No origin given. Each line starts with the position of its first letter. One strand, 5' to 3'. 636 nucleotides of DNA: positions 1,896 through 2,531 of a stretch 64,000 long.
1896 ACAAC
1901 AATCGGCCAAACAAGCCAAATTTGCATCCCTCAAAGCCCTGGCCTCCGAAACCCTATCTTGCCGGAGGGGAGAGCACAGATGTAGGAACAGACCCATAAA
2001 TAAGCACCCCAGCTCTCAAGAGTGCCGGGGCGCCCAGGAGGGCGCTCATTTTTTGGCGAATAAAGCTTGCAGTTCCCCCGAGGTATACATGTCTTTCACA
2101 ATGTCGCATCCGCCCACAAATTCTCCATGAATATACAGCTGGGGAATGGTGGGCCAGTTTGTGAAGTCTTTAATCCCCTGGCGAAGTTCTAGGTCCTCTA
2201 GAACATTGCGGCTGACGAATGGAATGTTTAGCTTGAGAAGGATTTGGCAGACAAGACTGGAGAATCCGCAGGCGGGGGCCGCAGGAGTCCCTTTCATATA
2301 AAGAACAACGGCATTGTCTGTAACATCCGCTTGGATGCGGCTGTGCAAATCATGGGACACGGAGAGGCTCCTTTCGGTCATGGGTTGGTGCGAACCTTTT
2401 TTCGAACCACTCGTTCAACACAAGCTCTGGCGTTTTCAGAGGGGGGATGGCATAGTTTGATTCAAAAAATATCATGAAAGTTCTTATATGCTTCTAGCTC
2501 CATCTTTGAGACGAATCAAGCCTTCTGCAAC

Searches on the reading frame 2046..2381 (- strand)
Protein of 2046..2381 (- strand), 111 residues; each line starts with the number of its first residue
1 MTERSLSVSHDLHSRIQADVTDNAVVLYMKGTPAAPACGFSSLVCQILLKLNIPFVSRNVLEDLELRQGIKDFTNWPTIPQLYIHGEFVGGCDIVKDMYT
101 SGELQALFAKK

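Call 5: search_protein_families(library=ncbifam, proteins=[window:2046-2381:-], max_evalue=0.01)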
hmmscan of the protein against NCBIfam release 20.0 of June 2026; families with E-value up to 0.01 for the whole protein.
window:2046-2381:- (111 aa): 7 families
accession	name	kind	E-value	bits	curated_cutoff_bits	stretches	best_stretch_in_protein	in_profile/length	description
TIGR00365.1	TIGR00365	equivalog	2.8e-41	139.6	117.1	1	13-109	2-98/99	Grx4 family monothiol glutaredoxin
NF008086.0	PRK10824.1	equivalog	3.4e-28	97.9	205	1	15-108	7-100/115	Grx4 family monothiol glutaredoxin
TIGR02180.1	GRX_euk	equivalog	1.5e-09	37.9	87.25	1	36-107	7-83/84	glutaredoxin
TIGR02181.1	GRX_bact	equivalog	4.1e-07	30.2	90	1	36-107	7-79/80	glutaredoxin 3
NF007923.0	PRK10638.1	equivalog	0.00015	21.7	129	1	38-107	12-81/83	glutaredoxin 3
TIGR02189.1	GlrX-like_plant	paralog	0.0019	18.1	93.8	1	21-108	6-91/99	glutaredoxin-like family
TIGR02190.1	GlrX-dom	hypoth_equivalog_domain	0.0058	16.5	99.3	1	70-98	49-77/79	glutaredoxin-family domain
